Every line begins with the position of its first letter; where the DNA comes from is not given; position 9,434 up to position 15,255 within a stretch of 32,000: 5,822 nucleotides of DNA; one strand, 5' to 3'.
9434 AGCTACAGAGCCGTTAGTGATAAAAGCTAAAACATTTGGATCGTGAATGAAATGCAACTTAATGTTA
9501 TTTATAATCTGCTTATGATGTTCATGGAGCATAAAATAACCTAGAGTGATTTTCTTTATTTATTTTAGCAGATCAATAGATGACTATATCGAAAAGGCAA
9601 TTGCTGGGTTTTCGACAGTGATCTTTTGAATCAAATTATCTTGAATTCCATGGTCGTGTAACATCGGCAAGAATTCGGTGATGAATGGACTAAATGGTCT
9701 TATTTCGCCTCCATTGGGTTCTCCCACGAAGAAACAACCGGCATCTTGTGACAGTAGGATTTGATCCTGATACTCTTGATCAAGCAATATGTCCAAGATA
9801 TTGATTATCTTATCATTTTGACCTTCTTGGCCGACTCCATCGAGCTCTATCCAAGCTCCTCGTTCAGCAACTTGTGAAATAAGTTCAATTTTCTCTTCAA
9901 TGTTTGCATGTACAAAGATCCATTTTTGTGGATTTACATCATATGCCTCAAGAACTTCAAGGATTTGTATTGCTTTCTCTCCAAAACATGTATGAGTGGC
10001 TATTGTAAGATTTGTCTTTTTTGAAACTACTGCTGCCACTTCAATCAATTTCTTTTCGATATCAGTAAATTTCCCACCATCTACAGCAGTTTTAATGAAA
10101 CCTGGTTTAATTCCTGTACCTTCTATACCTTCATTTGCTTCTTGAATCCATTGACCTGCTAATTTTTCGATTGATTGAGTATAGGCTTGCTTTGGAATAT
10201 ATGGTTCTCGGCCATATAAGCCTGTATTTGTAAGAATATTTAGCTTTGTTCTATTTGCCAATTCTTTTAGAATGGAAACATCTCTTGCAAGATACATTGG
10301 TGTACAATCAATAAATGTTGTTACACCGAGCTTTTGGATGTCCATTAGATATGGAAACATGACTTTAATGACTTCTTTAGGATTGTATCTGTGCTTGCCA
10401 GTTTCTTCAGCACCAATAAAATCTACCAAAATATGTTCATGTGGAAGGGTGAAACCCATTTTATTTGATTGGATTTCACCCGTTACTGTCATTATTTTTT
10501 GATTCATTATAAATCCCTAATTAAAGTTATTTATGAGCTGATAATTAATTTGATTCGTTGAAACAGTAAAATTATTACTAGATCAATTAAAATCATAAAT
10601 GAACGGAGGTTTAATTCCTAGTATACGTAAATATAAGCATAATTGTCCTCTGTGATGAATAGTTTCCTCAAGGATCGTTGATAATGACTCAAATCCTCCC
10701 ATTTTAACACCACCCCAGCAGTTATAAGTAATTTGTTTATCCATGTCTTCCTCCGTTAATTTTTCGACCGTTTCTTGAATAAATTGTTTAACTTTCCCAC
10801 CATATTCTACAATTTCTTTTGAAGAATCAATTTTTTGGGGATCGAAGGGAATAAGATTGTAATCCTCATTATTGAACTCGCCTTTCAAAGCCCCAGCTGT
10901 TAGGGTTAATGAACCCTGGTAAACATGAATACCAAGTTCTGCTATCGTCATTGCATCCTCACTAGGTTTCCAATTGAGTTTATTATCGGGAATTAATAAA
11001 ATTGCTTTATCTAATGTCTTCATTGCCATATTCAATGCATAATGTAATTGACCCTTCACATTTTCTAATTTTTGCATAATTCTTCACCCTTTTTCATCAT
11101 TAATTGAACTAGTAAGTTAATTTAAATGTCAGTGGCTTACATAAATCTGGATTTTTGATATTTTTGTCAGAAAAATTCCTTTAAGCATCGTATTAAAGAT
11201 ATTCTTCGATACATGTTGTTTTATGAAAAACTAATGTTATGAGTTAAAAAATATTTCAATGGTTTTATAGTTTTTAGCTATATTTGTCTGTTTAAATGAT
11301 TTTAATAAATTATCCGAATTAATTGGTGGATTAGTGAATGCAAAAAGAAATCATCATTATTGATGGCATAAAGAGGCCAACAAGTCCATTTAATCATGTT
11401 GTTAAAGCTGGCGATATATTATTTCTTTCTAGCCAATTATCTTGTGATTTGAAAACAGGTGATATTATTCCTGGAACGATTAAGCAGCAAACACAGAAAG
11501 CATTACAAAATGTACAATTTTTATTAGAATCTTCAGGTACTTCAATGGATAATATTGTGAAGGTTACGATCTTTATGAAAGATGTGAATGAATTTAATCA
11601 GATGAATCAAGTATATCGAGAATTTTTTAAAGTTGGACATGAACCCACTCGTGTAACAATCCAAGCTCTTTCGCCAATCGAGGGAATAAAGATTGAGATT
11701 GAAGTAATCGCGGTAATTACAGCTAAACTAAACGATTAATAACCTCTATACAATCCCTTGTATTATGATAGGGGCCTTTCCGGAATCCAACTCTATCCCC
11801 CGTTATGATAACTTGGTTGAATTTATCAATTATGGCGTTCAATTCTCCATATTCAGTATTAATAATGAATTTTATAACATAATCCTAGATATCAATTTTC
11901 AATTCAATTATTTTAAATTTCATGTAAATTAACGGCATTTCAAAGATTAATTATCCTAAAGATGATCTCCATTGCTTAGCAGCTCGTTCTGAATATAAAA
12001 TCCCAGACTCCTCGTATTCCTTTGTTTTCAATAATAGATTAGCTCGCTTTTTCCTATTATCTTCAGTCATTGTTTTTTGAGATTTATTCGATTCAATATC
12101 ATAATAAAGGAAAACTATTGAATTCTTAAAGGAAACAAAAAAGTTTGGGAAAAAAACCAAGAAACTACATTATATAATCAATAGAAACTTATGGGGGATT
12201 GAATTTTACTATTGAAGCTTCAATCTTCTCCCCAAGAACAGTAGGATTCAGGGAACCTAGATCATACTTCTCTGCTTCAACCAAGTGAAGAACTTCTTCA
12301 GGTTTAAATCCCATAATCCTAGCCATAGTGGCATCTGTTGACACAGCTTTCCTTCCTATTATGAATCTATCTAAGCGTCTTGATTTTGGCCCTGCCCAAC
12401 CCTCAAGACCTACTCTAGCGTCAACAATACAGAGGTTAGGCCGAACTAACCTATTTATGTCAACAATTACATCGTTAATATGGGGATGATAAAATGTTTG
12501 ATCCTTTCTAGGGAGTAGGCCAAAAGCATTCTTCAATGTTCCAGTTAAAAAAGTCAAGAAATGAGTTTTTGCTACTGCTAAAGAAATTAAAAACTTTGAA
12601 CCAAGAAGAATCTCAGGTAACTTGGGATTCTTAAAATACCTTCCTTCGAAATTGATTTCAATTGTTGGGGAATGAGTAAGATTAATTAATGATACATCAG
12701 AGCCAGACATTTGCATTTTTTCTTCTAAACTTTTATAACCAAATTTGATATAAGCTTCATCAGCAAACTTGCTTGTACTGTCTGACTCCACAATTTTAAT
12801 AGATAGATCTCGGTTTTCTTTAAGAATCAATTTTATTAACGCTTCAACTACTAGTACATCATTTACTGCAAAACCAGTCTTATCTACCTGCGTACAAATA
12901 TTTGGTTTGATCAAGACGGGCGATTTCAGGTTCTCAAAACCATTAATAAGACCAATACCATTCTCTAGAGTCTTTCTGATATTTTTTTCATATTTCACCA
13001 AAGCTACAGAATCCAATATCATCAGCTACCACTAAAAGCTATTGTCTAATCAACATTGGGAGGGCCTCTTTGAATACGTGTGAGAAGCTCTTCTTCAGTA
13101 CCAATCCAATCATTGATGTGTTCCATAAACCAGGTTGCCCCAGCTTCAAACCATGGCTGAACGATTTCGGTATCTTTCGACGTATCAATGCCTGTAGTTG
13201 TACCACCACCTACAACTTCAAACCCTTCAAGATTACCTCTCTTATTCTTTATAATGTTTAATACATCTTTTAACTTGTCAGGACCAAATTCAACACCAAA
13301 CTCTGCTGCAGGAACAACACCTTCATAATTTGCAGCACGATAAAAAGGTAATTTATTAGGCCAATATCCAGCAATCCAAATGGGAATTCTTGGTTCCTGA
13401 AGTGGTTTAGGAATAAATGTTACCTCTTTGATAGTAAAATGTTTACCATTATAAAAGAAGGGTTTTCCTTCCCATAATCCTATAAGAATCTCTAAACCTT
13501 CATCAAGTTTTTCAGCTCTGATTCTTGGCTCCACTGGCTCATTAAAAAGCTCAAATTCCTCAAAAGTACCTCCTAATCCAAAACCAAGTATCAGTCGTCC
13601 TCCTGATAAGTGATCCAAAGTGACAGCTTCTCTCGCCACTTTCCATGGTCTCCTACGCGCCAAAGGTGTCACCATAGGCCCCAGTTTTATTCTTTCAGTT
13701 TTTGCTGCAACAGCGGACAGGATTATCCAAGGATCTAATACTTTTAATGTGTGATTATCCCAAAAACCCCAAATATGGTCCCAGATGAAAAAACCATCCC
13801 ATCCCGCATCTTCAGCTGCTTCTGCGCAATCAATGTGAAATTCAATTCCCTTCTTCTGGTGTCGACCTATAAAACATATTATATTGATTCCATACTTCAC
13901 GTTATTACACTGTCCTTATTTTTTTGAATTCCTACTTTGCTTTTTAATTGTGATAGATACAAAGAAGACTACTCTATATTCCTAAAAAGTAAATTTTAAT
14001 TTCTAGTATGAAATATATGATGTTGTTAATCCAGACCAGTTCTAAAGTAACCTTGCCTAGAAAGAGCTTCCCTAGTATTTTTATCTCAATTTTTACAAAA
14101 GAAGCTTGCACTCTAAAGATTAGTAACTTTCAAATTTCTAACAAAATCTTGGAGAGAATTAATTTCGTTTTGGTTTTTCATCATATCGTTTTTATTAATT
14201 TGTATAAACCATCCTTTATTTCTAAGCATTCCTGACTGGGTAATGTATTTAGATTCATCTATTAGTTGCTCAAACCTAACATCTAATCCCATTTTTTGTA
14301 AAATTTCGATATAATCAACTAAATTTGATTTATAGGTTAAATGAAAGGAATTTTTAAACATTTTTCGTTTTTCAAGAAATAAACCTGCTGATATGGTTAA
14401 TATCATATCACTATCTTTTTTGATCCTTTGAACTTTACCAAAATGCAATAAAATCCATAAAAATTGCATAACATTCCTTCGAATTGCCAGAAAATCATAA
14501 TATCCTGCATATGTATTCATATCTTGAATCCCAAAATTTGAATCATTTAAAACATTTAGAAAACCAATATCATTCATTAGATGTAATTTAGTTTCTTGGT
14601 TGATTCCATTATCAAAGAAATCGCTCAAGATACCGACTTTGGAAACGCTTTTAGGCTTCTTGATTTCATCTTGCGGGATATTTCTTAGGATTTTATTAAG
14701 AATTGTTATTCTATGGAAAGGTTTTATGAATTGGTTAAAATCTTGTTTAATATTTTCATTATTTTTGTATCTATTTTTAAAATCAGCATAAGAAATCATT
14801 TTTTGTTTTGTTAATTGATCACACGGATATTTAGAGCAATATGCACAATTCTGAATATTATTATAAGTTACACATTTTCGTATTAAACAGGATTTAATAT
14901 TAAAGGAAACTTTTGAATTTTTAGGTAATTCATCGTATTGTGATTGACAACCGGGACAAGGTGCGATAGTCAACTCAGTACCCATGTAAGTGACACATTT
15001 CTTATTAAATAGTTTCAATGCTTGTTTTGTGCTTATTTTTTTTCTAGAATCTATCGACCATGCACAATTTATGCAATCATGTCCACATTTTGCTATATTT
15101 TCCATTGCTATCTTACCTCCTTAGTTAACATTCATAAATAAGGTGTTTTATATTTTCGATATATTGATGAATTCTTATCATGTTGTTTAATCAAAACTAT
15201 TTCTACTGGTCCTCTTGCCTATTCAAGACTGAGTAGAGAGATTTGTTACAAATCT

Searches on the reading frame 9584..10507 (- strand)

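Call 9: search_protein_families(library=pfam, proteins=[window:9584-10507:-], max_evalue=0.001)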
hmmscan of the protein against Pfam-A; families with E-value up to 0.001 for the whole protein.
window:9584-10507:- (307 aa): 1 family
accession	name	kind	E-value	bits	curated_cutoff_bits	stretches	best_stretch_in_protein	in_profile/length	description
PF02126.24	PTE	-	8.2e-50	170.3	22.4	1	13-303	2-295/298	Phosphotriesterase family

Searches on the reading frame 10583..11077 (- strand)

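Call 9: search_protein_families(library=pfam, proteins=[window:10583-11077:-], max_evalue=0.001)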
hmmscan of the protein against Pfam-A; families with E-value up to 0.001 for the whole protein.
window:10583-11077:- (164 aa): 2 families
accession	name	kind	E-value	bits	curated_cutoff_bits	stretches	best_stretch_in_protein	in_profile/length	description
PF05163.17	DinB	-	3.5e-14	53.5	23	1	18-161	15-153/165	DinB family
PF12867.12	DinB_2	-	7.3e-12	46.3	24.8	1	20-146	7-128/128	DinB superfamily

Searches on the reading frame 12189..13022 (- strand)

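Call 9: search_protein_families(library=pfam, proteins=[window:12189-13022:-], max_evalue=0.001)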
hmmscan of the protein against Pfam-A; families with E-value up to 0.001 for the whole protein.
window:12189-13022:- (277 aa): 1 family
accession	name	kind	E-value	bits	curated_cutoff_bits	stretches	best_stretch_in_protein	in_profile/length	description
PF04015.17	DUF362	-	2.4e-30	106.5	24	1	36-234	1-199/200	Domain of unknown function (DUF362)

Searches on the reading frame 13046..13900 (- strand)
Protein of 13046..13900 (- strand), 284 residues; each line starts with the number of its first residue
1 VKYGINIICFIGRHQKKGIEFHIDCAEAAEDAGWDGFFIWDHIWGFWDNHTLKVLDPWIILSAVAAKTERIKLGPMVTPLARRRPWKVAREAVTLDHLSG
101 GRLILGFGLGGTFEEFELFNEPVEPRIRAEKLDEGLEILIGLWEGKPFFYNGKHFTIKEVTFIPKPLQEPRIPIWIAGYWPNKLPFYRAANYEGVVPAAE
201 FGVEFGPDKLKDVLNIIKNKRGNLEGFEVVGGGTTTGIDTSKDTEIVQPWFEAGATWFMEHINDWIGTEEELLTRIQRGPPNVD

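Call 9: search_protein_families(library=pfam, proteins=[window:13046-13900:-], max_evalue=0.001)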
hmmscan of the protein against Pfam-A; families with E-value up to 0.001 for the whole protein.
window:13046-13900:- (284 aa): 1 family
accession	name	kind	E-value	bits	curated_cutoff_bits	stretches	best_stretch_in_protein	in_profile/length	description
PF00296.26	Bac_luciferase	-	1.7e-42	146.3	27.9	1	13-184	15-178/314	Luciferase-like monooxygenase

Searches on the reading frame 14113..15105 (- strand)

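Call 9: search_protein_families(library=pfam, proteins=[window:14113-15105:-], max_evalue=0.001)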
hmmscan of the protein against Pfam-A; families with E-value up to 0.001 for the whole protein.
window:14113-15105:- (330 aa): 1 family
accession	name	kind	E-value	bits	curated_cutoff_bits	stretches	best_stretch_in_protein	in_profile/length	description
PF12675.12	DUF3795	-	5e-10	40.2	22.6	1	4-99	2-82/83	Protein of unknown function (DUF3795)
